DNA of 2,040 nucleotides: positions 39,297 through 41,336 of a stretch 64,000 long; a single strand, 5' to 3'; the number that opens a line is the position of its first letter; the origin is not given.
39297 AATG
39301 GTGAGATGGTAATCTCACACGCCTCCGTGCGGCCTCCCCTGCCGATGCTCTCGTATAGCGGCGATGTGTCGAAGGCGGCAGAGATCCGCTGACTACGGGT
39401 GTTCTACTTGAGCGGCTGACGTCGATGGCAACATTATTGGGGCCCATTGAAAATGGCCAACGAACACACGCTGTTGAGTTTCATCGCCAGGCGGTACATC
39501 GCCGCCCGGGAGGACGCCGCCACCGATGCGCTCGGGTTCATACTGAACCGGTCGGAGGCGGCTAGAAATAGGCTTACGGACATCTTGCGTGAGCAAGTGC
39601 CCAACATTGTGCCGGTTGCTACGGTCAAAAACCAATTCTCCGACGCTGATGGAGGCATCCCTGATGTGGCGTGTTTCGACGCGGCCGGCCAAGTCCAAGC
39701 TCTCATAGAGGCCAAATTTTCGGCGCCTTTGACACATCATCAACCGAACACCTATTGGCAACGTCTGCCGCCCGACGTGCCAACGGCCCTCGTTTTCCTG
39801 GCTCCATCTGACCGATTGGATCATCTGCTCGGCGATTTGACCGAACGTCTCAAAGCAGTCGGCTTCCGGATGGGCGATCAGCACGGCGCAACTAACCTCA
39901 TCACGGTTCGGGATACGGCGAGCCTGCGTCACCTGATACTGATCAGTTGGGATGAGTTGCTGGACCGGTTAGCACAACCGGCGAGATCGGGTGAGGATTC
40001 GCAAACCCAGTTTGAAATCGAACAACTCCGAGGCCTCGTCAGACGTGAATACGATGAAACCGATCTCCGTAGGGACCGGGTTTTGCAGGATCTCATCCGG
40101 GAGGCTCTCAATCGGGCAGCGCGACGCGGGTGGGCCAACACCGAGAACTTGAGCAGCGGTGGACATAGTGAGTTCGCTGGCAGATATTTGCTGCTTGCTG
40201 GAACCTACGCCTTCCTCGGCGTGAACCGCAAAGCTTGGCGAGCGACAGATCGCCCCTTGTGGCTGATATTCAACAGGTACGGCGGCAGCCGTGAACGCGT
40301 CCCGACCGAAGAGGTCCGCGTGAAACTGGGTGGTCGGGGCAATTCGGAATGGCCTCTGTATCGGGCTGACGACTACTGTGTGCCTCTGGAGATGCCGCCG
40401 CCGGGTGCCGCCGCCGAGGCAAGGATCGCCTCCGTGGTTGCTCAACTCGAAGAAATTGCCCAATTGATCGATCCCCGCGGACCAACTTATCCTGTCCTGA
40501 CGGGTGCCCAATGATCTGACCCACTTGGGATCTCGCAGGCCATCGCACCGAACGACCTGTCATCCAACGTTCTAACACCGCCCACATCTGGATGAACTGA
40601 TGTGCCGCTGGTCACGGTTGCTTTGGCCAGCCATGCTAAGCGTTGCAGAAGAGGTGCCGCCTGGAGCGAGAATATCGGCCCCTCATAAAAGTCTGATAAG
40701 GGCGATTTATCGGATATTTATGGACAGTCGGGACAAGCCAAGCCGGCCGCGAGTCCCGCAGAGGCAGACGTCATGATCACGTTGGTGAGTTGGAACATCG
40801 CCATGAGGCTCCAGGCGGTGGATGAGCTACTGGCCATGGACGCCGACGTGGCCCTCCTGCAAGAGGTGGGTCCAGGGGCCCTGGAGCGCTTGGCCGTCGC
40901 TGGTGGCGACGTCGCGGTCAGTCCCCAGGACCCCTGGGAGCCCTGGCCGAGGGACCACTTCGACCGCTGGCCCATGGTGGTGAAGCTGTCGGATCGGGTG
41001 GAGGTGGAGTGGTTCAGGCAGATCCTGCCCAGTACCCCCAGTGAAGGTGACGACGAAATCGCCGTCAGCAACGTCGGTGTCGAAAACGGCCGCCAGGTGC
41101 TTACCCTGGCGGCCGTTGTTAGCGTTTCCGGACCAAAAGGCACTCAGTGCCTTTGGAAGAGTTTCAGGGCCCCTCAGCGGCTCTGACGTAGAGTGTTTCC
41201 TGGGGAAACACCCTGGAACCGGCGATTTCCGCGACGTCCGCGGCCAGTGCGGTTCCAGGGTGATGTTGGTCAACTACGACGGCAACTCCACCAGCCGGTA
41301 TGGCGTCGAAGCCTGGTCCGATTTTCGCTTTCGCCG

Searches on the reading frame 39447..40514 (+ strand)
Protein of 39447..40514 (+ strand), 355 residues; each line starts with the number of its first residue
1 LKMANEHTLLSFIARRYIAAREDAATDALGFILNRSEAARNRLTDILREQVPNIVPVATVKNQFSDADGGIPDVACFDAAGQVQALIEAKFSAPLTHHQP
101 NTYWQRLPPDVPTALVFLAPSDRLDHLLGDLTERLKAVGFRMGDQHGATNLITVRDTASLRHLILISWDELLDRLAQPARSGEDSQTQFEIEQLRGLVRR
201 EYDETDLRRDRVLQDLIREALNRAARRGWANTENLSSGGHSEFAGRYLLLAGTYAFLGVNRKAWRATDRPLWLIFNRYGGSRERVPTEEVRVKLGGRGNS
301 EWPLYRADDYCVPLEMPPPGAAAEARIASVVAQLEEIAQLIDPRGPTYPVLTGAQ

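Call 3: search_protein_families(library=pfam, proteins=[window:39447-40514:+], max_evalue=1)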
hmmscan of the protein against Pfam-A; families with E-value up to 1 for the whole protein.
window:39447-40514:+ (355 aa): 1 family
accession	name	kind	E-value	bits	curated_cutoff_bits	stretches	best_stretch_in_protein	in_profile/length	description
PF21980.2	MksE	-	0.021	15.7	27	1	171-233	80-143/163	Condensin complex protein MksE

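Call 4: search_protein_families(library=padloc, proteins=[window:39447-40514:+], max_evalue=1)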
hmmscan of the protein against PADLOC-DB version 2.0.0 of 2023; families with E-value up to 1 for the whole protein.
window:39447-40514:+ (355 aa): 0 families

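Call 5: search_protein_families(library=ncbifam, proteins=[window:39447-40514:+], max_evalue=1)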
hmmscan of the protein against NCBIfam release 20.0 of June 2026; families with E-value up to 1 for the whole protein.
window:39447-40514:+ (355 aa): 0 families

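Call 97: search_protein_families(library=phrogs, proteins=[window:39447-40514:+], max_evalue=0.01)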
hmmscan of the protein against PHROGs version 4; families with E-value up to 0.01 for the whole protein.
window:39447-40514:+ (355 aa): 0 families

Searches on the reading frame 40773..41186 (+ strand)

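Call 3: search_protein_families(library=pfam, proteins=[window:40773-41186:+], max_evalue=1)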
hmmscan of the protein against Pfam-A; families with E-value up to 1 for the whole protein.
window:40773-41186:+ (137 aa): 1 family
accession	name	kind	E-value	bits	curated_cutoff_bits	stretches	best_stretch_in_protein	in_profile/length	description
PF03372.29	Exo_endo_phos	-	0.00035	20.8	24.5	1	5-58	1-56/225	Endonuclease/Exonuclease/phosphatase family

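Call 4: search_protein_families(library=padloc, proteins=[window:40773-41186:+], max_evalue=1)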
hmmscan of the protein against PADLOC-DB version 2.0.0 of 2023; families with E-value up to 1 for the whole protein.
window:40773-41186:+ (137 aa): 0 families

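Call 5: search_protein_families(library=ncbifam, proteins=[window:40773-41186:+], max_evalue=1)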
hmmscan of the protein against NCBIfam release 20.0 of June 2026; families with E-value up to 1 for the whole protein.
window:40773-41186:+ (137 aa): 0 families
